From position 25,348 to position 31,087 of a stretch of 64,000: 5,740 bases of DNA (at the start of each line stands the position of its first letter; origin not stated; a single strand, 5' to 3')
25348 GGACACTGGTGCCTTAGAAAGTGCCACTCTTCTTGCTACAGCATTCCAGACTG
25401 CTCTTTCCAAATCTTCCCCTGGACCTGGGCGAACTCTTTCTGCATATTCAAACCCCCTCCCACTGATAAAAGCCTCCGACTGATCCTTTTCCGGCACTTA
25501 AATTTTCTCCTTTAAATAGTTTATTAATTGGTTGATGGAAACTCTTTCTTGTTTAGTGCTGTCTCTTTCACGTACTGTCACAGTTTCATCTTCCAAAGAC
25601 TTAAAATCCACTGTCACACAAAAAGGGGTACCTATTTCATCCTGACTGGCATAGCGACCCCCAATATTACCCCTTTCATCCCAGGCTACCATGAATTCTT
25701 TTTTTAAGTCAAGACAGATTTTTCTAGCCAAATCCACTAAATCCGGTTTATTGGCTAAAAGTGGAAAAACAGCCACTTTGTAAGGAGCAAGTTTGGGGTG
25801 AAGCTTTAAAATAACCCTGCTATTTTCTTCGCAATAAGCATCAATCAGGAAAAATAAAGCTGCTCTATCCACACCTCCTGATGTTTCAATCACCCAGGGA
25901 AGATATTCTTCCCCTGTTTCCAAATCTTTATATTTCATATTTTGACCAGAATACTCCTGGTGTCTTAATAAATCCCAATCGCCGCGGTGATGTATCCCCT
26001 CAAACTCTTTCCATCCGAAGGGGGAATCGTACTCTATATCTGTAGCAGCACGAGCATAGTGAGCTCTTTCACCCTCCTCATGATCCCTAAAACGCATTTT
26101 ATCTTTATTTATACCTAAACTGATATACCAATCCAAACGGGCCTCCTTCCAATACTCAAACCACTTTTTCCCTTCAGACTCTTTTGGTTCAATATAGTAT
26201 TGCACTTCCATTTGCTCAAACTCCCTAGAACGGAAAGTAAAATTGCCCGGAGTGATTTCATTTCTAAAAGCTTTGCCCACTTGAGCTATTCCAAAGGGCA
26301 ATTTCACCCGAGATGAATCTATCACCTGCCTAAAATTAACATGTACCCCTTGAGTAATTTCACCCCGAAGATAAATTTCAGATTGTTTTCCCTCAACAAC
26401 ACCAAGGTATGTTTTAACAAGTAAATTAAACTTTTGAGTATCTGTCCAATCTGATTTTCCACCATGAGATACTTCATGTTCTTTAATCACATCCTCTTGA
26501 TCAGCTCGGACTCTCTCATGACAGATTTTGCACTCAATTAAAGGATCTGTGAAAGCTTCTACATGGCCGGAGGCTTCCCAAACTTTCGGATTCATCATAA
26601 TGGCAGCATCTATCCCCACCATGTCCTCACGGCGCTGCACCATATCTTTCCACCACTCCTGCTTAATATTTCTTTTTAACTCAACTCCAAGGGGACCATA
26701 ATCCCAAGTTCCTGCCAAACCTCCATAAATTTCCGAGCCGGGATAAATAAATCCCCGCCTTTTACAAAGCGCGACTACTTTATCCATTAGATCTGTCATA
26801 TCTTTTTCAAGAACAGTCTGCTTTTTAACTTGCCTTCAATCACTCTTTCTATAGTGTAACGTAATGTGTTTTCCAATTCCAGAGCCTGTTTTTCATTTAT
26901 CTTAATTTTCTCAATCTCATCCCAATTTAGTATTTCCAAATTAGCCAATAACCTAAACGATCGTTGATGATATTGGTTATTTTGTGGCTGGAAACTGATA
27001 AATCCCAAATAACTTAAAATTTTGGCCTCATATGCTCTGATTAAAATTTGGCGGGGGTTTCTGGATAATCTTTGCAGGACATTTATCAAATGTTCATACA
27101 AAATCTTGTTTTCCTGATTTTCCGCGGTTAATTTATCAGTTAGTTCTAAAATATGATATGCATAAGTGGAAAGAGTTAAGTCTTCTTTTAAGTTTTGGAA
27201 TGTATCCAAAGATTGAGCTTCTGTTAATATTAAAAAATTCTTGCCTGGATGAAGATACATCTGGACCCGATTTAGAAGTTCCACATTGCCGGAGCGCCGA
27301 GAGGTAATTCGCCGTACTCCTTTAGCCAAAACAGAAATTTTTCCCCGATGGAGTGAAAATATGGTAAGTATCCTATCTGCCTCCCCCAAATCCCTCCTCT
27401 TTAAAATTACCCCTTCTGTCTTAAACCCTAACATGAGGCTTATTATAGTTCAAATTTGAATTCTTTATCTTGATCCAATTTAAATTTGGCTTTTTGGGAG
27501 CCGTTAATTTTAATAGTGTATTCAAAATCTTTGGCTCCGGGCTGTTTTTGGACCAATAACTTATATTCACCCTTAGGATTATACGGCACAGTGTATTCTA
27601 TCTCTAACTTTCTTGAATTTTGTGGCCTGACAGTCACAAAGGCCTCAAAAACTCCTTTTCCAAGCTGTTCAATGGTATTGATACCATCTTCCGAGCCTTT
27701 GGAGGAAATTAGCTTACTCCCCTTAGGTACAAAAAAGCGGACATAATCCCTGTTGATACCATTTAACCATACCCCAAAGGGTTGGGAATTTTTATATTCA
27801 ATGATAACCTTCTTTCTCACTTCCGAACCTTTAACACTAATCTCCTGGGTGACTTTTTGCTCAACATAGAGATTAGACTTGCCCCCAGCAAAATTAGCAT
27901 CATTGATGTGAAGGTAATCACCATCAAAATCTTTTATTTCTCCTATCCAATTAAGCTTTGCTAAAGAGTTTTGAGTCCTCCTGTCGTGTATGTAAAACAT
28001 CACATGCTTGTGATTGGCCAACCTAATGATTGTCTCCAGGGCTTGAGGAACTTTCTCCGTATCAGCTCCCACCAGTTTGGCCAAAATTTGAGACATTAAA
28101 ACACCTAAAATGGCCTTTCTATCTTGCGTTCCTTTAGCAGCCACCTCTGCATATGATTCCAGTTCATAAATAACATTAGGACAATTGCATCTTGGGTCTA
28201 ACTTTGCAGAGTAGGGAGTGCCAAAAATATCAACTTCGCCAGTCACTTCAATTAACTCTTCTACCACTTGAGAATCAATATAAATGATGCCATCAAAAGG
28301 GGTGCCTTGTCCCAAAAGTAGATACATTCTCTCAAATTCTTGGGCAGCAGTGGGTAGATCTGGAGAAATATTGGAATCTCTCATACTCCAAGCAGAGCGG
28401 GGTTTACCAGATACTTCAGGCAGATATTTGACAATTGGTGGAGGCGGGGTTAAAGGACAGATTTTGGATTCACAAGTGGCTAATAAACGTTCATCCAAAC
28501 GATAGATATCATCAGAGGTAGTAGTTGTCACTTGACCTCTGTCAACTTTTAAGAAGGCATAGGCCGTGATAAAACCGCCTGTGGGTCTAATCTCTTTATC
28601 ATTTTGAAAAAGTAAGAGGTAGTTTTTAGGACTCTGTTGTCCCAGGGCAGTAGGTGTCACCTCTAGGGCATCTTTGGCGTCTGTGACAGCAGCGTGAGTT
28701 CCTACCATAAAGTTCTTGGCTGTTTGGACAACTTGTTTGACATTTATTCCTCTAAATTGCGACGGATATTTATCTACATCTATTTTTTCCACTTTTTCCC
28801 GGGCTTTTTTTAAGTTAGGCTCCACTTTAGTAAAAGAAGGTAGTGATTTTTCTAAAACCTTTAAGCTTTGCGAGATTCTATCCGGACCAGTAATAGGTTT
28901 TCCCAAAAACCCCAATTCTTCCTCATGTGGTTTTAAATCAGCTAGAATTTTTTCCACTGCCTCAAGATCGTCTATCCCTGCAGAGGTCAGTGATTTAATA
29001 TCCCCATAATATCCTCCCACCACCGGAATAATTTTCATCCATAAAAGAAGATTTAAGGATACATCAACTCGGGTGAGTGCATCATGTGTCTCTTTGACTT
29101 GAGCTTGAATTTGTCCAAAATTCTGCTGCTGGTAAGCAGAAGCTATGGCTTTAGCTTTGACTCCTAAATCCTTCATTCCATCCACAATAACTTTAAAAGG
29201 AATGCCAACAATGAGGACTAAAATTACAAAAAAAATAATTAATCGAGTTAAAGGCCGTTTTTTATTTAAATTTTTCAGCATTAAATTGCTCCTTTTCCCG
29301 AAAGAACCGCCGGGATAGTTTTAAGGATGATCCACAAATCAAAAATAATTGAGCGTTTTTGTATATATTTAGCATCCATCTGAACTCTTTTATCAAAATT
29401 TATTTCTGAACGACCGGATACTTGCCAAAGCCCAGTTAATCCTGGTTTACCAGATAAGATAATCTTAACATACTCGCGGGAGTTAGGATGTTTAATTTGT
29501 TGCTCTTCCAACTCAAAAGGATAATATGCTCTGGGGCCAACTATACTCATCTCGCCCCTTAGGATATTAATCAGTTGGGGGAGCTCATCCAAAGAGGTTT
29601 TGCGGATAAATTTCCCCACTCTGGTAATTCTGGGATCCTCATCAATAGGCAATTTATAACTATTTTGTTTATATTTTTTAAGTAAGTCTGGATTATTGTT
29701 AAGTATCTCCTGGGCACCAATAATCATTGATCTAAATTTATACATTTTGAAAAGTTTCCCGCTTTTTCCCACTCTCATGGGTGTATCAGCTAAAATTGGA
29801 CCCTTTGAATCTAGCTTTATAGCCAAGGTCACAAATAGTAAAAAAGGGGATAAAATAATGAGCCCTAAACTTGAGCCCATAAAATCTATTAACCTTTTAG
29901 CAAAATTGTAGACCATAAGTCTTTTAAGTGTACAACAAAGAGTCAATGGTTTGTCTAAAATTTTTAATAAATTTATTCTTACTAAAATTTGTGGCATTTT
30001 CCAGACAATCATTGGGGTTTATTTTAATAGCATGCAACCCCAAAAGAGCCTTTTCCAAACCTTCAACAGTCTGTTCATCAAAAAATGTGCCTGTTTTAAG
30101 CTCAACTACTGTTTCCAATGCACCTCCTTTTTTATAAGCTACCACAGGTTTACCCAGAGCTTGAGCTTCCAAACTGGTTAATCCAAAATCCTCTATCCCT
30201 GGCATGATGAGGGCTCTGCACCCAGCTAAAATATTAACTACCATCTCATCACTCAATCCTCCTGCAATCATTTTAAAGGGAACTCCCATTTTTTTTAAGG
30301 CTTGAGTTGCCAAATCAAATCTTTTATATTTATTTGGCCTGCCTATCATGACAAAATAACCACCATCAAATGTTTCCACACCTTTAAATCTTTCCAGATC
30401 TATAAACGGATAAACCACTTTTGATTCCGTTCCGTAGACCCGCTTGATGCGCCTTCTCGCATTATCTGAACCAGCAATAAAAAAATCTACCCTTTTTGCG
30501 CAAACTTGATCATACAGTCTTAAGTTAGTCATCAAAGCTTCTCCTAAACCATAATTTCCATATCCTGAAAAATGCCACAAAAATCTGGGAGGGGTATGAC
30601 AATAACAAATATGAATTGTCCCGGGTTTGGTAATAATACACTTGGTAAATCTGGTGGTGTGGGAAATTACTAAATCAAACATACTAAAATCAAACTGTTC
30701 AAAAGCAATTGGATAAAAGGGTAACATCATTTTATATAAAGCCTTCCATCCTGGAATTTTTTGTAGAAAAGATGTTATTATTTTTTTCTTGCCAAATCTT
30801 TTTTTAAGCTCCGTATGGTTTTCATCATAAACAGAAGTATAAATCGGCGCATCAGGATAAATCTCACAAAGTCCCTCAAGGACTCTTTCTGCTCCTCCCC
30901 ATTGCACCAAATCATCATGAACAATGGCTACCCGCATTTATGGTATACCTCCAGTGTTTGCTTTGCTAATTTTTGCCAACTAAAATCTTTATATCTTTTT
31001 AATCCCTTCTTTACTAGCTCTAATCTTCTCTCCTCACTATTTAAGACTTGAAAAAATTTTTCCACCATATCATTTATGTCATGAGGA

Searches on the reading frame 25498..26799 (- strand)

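Call 34: search_protein_families(library=pfam, proteins=[window:25498-26799:-], max_evalue=0.0001)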
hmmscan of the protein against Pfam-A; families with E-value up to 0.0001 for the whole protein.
window:25498-26799:- (433 aa): 2 families
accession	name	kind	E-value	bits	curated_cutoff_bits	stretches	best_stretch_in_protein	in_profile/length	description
PF03129.25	HGTP_anticodon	-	2.9e-21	75.8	21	1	341-432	1-94/94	Anticodon binding domain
PF00587.30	tRNA-synt_2b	-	1e-07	32.6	29.3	1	139-240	8-106/179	tRNA synthetase class II core domain (G, H, P, S and T)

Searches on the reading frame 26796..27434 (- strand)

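Call 61: search_protein_families(library=pfam, proteins=[window:26796-27434:-], max_evalue=0.01)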
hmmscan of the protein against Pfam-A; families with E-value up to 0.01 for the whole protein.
window:26796-27434:- (212 aa): 2 families
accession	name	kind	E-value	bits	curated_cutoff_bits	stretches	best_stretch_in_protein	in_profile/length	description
PF11967.14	RecO_N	-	2.2e-18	66.5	27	1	3-79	3-80/80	Recombination protein O N terminal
PF02565.21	RecO_C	-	3.7e-18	66.2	22.1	2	84-145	2-64/157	Recombination protein O C terminal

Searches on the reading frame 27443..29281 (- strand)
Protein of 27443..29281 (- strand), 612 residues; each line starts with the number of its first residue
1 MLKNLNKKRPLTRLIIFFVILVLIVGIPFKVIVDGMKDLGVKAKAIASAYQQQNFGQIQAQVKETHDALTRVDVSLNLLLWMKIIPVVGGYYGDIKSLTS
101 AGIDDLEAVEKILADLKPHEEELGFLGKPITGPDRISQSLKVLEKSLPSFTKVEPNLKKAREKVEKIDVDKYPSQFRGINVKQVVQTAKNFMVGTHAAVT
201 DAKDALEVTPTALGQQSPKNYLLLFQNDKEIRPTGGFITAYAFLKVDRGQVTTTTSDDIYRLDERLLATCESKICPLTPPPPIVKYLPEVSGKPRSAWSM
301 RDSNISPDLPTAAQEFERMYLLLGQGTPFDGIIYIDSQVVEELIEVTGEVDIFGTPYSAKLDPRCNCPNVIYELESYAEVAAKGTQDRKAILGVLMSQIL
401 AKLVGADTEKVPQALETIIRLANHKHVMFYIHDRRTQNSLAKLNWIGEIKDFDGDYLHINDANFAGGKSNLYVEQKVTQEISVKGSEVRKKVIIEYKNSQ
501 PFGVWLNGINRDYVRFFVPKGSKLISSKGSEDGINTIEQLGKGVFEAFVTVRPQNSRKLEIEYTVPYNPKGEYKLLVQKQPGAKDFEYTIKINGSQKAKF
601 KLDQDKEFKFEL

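Call 34: search_protein_families(library=pfam, proteins=[window:27443-29281:-], max_evalue=0.0001)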
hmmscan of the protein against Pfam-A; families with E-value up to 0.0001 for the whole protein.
window:27443-29281:- (612 aa): 1 family
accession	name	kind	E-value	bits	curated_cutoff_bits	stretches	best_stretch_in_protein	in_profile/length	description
PF13196.11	DUF4012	-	2.4e-24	86.9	28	1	218-355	3-128/144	Protein of unknown function (DUF4012)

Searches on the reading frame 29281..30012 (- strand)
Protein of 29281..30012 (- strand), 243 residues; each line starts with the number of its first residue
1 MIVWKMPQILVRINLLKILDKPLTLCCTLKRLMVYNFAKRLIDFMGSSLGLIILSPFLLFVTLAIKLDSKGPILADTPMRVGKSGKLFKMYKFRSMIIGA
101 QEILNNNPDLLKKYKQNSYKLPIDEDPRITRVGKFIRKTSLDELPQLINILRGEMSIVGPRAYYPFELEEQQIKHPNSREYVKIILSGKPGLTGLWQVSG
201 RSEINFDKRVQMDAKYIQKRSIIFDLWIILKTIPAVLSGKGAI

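Call 61: search_protein_families(library=pfam, proteins=[window:29281-30012:-], max_evalue=0.01)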
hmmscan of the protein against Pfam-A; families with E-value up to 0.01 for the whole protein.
window:29281-30012:- (243 aa): 1 family
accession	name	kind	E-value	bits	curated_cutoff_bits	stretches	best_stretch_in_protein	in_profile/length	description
PF02397.22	Bac_transf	-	5.4e-60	202.4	27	1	39-237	1-178/179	Bacterial sugar transferase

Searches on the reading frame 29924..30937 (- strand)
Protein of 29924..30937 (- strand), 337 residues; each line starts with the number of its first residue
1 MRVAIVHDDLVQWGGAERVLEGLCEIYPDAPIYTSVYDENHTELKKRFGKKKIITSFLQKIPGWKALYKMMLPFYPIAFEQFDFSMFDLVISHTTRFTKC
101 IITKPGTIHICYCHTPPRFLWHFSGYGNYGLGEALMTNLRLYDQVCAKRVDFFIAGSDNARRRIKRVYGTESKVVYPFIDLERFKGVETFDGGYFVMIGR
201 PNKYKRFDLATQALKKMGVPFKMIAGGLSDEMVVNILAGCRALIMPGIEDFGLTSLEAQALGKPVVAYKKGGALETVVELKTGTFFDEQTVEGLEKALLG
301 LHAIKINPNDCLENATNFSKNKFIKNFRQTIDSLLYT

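Call 9: search_protein_families(library=pfam, proteins=[window:29924-30937:-], max_evalue=0.001)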
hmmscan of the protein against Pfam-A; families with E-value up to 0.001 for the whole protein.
window:29924-30937:- (337 aa): 3 families
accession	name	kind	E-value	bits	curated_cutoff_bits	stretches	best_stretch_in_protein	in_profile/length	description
PF00534.26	Glycos_transf_1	-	2.8e-15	56.7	26.4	1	195-316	50-170/172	Glycosyl transferases group 1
PF13692.12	Glyco_trans_1_4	-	9.1e-10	39.4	27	1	195-301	36-139/142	Glycosyl transferases group 1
PF13439.12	Glyco_transf_4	-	4.9e-09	36.9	28.5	1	13-183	1-170/170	Glycosyltransferase Family 4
